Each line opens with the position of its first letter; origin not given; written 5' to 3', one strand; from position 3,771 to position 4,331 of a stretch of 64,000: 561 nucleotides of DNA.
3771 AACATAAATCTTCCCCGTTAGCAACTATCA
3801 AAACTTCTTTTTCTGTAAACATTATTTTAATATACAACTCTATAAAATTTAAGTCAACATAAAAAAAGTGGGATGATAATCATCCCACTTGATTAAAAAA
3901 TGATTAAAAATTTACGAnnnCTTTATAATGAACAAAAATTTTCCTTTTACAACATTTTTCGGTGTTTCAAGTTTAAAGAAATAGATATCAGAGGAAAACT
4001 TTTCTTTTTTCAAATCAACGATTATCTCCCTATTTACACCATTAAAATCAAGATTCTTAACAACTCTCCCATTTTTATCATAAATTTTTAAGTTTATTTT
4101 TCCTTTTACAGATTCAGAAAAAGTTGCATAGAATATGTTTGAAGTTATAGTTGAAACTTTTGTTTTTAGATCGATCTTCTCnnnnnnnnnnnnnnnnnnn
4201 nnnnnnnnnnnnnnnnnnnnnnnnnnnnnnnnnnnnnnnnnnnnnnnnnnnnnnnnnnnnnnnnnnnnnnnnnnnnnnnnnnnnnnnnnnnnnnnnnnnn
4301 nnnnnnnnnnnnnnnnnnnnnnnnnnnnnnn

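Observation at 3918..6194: T9SS-type C-terminal sorting domain on a 758-aa secreted protein of unknown function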

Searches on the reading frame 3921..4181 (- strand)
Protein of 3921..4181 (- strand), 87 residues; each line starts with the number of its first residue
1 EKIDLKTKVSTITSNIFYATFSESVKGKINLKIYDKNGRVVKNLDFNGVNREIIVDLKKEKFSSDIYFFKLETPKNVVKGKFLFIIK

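Call 67: search_solved_structures(query=A3, max_evalue=10, show_alignments=4)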
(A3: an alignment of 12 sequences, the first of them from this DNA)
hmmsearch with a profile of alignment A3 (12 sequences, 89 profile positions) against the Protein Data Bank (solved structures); distinct sequences matched with E-value up to 10: 12.
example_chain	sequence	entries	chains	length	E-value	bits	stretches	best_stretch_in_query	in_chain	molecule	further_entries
6xi3_AAA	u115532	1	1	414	0.018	18.6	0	23-52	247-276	Large adhesion protein (Lap) involved in biofilm formation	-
9lif_A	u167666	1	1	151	0.23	15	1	13-75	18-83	Aciniform spidroin 1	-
7w7i_A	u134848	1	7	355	0.24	15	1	20-74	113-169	FctA domain-containing protein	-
5icu_A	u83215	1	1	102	0.28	14.8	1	31-86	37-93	CopC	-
3sd2_A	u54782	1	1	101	0.39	14.3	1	11-59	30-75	Putative member of DUF3244 protein family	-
8s80_A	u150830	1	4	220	0.48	14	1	21-63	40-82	S-layer protein sap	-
7zyb_A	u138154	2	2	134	0.55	13.8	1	23-81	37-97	Cupin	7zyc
9c14_A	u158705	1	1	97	0.56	13.8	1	18-69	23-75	Copper transport protein YcnJ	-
9his_J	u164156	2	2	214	0.58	13.7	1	18-75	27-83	DUF4827 domain-containing protein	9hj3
4b96_A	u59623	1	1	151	0.66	13.5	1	57-86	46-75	CELLULOSE BINDING DOMAIN-CONTAINING PROTEIN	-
9hr6_A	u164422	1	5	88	1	13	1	24-64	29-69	Receptor-interacting serine/threonine-protein kinase 1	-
8z93_A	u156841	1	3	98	1.2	12.7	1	24-64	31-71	Receptor-interacting serine/threonine-protein kinase 1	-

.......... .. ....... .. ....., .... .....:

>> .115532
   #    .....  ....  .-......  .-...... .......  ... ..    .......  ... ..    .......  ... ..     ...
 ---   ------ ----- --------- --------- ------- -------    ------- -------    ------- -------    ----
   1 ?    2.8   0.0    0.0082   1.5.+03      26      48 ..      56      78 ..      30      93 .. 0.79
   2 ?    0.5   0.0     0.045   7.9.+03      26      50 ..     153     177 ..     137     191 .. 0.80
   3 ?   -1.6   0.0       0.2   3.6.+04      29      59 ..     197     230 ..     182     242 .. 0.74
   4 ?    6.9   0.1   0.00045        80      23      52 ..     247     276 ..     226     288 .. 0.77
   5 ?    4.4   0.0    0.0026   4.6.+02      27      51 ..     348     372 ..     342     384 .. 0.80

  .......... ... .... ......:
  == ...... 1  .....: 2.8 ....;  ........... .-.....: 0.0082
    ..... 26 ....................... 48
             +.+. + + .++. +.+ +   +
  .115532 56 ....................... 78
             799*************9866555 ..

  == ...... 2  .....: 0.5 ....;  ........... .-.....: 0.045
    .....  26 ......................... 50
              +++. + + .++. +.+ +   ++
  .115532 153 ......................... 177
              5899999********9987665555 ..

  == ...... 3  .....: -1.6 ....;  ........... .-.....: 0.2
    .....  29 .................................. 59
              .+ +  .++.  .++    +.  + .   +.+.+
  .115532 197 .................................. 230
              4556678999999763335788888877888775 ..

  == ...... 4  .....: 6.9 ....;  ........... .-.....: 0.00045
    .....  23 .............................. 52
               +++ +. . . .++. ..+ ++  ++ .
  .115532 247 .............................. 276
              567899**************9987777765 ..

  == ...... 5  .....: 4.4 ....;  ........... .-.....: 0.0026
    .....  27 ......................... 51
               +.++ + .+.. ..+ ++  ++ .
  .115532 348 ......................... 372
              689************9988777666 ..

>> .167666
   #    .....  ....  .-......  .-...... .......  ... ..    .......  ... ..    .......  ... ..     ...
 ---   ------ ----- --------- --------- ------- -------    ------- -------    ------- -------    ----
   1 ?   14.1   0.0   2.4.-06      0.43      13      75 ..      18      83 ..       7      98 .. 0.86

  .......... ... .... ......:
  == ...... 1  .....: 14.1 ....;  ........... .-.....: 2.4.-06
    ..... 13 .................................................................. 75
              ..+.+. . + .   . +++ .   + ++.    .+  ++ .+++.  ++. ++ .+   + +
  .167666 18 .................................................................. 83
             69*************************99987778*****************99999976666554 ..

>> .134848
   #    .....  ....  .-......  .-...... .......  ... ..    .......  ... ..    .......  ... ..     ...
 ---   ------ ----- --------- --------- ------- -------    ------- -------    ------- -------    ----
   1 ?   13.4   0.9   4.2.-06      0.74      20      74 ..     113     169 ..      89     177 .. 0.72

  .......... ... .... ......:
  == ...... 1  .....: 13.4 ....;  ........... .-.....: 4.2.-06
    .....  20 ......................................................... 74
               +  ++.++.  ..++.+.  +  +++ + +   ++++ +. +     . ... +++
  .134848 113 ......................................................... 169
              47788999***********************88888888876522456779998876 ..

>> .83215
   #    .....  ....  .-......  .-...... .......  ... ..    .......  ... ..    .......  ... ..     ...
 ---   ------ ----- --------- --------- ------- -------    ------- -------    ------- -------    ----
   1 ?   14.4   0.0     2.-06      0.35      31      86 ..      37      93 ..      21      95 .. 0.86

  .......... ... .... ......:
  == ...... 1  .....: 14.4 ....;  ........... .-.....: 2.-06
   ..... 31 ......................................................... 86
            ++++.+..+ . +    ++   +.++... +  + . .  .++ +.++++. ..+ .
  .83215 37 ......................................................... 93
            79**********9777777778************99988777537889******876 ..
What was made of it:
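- On T9SS type-A C-terminal sorting domain (TIGR04183 / PF18962): The CTD could not be superposed on solved CTDs, and the sequence profile did not retrieve them (call 67).
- The CTD profile did not retrieve any solved CTD by sequence (call 67), and no structural superposition of the CTD alone could be made.
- Tried and rejected: A CTD profile searched against PDB sequences returned only chance-level Ig-like hits and no solved CTD (call 67).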
